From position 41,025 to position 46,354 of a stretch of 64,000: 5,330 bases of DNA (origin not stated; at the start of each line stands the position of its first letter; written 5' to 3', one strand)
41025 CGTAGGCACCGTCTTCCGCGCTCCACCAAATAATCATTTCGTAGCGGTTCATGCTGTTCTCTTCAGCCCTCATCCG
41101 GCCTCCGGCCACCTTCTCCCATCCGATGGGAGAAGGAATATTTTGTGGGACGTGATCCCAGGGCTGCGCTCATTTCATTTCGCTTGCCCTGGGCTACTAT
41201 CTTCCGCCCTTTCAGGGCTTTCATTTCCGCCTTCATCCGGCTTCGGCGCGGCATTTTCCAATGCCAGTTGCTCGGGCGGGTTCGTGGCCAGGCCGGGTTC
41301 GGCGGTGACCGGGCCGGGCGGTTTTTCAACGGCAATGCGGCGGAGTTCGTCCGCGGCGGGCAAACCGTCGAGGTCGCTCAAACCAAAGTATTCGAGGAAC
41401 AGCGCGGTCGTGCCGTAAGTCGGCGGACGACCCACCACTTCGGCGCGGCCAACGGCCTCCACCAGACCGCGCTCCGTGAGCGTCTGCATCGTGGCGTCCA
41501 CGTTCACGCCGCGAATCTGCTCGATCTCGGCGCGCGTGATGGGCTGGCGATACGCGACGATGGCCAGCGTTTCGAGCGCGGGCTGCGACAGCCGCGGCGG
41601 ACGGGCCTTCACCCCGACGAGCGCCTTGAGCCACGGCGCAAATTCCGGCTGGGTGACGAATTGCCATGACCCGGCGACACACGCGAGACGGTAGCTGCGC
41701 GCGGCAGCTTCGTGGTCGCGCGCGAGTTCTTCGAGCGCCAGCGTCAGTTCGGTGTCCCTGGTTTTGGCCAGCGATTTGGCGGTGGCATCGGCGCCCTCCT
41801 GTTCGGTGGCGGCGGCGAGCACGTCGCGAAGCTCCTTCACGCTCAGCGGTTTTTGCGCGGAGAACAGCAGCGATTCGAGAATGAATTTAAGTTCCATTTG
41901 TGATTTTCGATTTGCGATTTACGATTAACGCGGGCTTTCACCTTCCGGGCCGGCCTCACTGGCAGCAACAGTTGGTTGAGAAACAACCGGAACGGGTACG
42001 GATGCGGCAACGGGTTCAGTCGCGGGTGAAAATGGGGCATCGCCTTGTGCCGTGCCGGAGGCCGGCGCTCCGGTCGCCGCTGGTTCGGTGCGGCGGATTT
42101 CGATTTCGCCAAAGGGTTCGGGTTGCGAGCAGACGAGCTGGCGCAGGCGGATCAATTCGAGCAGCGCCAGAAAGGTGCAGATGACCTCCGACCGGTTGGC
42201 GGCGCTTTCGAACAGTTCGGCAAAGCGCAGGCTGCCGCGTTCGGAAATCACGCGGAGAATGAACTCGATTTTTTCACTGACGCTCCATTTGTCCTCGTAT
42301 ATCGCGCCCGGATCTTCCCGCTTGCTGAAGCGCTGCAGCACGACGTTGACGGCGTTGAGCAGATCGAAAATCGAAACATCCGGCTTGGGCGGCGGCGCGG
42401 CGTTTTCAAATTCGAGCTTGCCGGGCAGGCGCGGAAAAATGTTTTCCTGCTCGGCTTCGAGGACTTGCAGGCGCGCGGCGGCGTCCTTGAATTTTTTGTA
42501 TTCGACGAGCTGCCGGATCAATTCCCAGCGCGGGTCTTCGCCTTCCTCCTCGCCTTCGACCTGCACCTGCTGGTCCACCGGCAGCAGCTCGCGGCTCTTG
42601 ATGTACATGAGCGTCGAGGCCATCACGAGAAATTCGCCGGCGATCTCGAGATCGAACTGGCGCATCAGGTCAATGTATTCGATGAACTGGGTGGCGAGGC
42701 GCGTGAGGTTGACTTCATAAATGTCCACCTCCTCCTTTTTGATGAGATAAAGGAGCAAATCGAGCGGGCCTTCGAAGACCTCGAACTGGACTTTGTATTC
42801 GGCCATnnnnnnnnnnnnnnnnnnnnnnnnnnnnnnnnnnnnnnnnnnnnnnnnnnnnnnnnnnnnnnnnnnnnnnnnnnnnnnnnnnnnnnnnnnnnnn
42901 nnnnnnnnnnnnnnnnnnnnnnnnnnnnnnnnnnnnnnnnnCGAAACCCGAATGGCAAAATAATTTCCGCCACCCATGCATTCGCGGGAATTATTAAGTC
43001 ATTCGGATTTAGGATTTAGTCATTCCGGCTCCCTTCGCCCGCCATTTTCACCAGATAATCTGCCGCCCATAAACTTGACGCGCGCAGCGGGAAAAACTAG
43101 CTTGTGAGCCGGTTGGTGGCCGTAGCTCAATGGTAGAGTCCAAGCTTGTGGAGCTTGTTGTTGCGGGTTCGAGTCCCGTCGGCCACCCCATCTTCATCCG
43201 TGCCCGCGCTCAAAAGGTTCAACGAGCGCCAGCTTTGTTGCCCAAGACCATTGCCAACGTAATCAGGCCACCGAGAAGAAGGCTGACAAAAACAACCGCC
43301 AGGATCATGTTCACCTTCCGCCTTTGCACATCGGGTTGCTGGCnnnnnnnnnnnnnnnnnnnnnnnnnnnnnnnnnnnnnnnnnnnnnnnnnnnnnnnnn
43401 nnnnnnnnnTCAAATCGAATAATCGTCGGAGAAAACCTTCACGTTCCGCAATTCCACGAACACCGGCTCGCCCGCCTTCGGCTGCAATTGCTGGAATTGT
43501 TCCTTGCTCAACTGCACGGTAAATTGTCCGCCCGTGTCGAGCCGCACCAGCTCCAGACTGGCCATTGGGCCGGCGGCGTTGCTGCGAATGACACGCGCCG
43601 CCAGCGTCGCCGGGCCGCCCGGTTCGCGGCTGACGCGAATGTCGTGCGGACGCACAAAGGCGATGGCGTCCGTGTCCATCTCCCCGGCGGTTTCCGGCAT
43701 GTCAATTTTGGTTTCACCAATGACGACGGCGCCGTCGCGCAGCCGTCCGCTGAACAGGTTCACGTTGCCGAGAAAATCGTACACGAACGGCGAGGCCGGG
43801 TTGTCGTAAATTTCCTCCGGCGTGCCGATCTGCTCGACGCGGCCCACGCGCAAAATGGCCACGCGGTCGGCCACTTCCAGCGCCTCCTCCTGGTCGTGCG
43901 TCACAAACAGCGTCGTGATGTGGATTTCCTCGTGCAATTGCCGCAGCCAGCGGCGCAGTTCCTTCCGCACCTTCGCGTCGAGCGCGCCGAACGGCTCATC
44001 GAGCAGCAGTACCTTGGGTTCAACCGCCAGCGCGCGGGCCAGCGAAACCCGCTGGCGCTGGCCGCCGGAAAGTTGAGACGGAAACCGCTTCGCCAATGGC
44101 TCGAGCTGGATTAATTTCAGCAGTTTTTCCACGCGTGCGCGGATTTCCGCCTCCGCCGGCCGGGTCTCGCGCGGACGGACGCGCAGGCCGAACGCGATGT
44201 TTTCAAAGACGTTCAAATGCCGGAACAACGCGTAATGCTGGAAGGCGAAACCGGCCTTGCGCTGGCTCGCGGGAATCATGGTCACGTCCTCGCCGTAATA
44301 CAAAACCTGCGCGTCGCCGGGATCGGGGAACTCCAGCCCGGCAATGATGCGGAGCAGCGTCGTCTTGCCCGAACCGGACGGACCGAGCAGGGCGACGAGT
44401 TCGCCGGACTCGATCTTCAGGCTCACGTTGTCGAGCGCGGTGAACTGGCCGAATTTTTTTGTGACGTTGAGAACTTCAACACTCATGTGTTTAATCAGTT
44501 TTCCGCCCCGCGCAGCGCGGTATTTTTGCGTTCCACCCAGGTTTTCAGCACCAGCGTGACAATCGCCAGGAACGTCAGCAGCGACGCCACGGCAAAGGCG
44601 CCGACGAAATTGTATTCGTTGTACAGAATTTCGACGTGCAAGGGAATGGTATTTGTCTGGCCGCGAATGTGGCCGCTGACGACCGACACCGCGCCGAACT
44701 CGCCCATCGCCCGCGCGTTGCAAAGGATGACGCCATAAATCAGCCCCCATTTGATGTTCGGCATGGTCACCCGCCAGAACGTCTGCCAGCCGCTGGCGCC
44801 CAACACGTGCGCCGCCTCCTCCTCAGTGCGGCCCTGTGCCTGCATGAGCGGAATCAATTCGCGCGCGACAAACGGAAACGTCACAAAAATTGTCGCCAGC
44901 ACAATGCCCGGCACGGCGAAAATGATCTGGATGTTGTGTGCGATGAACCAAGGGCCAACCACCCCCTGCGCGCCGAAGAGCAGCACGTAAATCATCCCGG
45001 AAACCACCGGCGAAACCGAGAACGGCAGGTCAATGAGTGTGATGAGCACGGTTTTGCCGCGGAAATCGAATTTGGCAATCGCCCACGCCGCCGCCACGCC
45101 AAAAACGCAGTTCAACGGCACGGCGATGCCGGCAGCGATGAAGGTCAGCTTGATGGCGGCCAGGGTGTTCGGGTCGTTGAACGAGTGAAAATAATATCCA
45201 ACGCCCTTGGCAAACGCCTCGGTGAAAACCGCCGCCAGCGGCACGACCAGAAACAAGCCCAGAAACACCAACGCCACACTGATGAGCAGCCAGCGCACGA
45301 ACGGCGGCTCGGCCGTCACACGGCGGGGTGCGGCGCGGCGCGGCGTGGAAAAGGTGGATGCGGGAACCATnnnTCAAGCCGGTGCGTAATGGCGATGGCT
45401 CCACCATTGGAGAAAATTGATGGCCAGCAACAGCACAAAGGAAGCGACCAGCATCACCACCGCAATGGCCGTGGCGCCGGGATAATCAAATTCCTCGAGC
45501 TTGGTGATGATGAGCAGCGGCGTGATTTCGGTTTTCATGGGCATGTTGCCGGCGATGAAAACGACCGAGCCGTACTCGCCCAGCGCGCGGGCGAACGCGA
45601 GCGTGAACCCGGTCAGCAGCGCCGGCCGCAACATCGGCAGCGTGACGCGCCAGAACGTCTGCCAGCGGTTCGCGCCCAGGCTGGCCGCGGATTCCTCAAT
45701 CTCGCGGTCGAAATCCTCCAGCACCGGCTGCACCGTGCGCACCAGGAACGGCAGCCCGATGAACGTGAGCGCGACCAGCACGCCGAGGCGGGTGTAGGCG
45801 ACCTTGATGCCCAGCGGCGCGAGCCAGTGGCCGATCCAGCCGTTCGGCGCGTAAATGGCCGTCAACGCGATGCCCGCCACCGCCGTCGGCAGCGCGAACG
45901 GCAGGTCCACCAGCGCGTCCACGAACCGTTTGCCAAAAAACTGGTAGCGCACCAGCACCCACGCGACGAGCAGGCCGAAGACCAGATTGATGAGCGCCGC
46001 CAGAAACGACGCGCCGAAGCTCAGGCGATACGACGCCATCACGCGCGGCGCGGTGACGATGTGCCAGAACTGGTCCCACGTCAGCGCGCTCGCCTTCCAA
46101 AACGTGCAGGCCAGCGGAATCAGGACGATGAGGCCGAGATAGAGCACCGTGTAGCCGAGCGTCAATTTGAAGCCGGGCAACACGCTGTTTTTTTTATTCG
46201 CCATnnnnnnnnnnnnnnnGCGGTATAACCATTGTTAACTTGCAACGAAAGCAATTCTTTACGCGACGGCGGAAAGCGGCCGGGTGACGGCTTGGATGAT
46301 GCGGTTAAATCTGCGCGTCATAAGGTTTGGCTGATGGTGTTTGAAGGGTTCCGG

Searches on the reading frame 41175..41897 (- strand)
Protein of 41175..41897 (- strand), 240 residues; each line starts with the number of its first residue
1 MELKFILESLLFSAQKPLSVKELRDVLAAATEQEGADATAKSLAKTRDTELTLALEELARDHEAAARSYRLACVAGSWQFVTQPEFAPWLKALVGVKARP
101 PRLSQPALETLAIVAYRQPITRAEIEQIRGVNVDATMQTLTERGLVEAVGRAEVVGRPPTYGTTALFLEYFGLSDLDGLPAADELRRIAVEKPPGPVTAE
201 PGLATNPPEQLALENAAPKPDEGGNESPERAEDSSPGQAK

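Call 57: search_protein_families(library=pfam, proteins=[window:41175-41897:-], max_evalue=0.00001)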
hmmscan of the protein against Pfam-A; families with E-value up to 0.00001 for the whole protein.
window:41175-41897:- (240 aa): 1 family
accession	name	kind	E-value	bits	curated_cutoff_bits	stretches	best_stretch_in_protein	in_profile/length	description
PF04079.22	SMC_ScpB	-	1.5e-49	168.1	27.4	1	6-181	2-159/160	Segregation and condensation complex subunit ScpB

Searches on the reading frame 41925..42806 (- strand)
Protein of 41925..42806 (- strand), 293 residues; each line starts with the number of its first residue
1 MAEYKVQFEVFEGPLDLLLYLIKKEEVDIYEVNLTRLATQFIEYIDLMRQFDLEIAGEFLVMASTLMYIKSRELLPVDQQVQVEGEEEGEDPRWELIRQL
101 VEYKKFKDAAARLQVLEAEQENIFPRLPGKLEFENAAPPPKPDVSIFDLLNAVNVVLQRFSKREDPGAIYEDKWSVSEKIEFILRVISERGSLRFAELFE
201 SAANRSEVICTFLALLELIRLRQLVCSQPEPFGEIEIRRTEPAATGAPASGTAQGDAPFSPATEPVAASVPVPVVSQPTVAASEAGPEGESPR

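Call 57: search_protein_families(library=pfam, proteins=[window:41925-42806:-], max_evalue=0.00001)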
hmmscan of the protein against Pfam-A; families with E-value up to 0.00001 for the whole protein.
window:41925-42806:- (293 aa): 1 family
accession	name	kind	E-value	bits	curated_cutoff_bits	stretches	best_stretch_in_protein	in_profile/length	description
PF02616.19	SMC_ScpA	-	1.2e-38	133.8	24.6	1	21-238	1-230/232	Segregation and condensation protein ScpA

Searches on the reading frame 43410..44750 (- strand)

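Call 57: search_protein_families(library=pfam, proteins=[window:43410-44750:-], max_evalue=0.00001)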
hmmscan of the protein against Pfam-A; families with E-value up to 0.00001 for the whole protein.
window:43410-44750:- (446 aa): 5 families
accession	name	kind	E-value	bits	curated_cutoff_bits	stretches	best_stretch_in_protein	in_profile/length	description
PF00005.33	ABC_tran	-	8.2e-36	124.1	25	1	106-254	1-136/137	ABC transporter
PF17850.7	CysA_C_terminal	-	8.9e-15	55.4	29.7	1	331-373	1-43/43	CysA C-terminal regulatory domain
PF12857.13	TOBE_3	-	5.2e-13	49.1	27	1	377-435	1-59/59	TOBE-like domain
PF13304.12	AAA_21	-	1.1e-08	36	27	0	234-288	245-301/304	AAA domain, putative AbiEii toxin, Type IV TA system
PF08402.16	TOBE_2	-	3.4e-06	27.5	21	0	366-435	3-69/76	TOBE domain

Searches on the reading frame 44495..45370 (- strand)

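Call 57: search_protein_families(library=pfam, proteins=[window:44495-45370:-], max_evalue=0.00001)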
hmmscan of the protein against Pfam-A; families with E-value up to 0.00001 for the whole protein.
window:44495-45370:- (291 aa): 1 family
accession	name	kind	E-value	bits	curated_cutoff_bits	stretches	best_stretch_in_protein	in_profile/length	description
PF00528.27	BPD_transp_1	-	2.5e-12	47.4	26.4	1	90-282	4-181/184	Binding-protein-dependent transport system inner membrane component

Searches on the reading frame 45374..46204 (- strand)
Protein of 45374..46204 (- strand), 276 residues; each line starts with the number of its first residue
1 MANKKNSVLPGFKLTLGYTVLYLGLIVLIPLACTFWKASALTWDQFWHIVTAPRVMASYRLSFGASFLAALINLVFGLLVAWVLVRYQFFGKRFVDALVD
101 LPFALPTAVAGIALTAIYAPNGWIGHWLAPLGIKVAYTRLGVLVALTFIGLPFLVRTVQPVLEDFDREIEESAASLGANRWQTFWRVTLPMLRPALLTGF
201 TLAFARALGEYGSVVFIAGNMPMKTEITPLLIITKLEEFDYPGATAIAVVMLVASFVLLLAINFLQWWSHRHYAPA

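Call 57: search_protein_families(library=pfam, proteins=[window:45374-46204:-], max_evalue=0.00001)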
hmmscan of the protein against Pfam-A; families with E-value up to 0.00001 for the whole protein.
window:45374-46204:- (276 aa): 1 family
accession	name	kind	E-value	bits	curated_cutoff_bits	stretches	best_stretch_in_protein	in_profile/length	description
PF00528.27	BPD_transp_1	-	4.5e-21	75.9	26.4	1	74-269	2-178/184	Binding-protein-dependent transport system inner membrane component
